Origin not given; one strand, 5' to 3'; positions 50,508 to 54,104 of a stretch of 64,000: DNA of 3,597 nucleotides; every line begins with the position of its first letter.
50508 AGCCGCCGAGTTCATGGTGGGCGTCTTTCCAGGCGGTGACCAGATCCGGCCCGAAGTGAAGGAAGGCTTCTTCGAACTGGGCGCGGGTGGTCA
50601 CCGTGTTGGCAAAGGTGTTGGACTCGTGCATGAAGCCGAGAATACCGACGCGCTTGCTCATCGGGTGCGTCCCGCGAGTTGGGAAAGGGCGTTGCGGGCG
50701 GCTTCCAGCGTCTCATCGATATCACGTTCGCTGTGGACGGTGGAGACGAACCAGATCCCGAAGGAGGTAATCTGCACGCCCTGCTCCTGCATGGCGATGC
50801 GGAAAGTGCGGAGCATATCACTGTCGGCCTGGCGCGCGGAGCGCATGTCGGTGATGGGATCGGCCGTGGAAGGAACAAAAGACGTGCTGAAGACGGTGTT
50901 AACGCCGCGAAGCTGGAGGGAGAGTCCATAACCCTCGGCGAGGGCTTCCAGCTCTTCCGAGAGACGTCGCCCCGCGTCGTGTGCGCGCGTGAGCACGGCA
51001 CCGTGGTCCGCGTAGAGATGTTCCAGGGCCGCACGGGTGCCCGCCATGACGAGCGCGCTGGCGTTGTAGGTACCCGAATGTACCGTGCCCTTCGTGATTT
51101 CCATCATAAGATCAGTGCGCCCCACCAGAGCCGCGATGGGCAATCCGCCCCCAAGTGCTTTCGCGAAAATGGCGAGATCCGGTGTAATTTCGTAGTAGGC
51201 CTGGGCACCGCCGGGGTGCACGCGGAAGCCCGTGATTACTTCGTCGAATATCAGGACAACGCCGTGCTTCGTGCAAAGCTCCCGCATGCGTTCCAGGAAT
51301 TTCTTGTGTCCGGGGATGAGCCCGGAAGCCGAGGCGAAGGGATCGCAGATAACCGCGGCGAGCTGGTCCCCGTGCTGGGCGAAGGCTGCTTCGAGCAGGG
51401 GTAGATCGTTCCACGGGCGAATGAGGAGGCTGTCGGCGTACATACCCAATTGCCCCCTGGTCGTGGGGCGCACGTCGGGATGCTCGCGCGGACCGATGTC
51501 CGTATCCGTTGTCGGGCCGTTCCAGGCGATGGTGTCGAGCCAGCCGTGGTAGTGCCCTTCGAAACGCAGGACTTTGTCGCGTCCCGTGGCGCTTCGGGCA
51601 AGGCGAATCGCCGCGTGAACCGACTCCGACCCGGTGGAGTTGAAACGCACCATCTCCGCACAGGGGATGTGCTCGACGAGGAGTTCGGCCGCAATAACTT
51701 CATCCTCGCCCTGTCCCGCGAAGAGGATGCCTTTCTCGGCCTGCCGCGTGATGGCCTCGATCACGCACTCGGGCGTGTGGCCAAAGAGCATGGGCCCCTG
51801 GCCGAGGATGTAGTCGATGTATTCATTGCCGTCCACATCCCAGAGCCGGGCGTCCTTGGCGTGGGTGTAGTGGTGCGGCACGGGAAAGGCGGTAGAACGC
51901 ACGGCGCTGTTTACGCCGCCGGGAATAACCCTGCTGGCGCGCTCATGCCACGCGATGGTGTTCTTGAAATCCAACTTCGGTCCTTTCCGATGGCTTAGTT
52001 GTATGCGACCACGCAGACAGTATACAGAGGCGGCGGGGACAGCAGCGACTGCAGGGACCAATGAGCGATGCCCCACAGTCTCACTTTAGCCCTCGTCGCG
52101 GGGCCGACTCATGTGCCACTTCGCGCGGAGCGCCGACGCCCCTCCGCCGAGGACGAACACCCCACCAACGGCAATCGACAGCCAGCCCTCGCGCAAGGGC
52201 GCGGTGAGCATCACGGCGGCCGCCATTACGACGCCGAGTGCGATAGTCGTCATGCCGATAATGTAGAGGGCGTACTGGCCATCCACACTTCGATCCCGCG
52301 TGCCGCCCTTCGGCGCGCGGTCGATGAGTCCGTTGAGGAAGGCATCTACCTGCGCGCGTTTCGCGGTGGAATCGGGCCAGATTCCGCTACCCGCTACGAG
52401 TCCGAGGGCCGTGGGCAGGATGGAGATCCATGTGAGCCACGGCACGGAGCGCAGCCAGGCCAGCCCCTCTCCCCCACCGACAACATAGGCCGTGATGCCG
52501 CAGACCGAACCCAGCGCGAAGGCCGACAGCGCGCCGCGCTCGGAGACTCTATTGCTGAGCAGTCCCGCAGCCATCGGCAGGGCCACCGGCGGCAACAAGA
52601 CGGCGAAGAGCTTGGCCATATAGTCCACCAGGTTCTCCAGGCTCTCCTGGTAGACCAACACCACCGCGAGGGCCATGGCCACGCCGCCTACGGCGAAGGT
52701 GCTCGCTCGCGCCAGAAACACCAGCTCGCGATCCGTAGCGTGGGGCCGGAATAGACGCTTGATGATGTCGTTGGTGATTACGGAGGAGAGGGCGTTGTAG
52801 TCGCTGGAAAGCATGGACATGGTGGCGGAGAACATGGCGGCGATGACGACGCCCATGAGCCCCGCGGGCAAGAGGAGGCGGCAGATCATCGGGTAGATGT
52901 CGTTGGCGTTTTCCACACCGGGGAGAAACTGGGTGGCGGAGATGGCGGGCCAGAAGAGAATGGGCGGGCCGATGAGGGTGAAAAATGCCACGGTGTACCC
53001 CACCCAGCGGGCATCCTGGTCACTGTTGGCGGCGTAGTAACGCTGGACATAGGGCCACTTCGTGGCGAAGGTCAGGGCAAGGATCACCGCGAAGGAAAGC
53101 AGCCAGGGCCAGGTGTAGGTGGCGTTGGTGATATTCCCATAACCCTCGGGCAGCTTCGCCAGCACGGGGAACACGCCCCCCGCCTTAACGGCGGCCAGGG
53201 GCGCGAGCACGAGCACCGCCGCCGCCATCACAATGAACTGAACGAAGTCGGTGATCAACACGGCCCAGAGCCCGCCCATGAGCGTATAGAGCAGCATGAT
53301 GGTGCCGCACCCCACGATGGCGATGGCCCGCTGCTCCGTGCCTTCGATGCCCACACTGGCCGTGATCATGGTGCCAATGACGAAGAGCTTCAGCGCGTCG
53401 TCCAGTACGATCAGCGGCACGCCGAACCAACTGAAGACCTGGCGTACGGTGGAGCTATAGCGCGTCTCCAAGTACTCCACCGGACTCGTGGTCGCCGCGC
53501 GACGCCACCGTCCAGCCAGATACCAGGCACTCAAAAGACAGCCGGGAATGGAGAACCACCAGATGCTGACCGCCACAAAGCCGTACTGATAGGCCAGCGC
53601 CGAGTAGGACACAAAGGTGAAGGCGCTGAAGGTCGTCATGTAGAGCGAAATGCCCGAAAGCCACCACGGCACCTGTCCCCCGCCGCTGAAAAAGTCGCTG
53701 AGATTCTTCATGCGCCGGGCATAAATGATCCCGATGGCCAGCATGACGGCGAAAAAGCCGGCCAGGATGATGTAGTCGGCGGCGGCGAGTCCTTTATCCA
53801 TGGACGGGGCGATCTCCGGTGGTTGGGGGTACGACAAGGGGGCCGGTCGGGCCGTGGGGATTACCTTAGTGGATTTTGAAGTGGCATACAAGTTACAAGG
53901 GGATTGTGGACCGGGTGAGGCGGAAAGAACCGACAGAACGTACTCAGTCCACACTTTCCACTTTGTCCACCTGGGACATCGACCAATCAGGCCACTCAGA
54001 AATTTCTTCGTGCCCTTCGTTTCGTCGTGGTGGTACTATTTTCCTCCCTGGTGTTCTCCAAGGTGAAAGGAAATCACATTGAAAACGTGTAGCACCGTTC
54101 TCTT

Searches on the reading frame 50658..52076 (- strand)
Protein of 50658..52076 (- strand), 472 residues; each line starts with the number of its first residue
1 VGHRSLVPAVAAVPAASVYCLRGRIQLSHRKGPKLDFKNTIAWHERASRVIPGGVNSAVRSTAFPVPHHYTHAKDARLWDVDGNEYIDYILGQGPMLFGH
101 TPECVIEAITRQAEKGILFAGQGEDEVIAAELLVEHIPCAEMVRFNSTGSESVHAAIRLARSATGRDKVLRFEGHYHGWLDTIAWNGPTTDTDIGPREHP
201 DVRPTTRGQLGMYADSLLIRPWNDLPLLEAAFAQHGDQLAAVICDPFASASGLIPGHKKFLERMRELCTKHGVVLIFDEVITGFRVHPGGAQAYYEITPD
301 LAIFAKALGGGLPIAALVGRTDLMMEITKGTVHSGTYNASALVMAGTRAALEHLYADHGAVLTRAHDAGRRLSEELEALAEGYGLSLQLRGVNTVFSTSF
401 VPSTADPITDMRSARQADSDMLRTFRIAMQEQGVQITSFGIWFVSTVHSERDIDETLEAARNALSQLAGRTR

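Call 54: search_protein_families(library=pfam, proteins=[window:50658-52076:-], max_evalue=0.00001)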
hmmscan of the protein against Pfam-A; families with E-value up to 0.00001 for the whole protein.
window:50658-52076:- (472 aa): 1 family
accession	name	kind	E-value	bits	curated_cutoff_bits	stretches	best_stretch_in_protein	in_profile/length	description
PF00202.27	Aminotran_3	-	3.2e-57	194.5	30.5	1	66-459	9-398/403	Aminotransferase class-III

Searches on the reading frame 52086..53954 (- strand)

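Call 54: search_protein_families(library=pfam, proteins=[window:52086-53954:-], max_evalue=0.00001)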
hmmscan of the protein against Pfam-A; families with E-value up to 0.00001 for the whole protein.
window:52086-53954:- (622 aa): 1 family
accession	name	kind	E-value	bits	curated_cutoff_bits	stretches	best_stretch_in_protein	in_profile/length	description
PF00474.23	SSF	-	1.6e-37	129.8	22.8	1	88-482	1-406/406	Sodium:solute symporter family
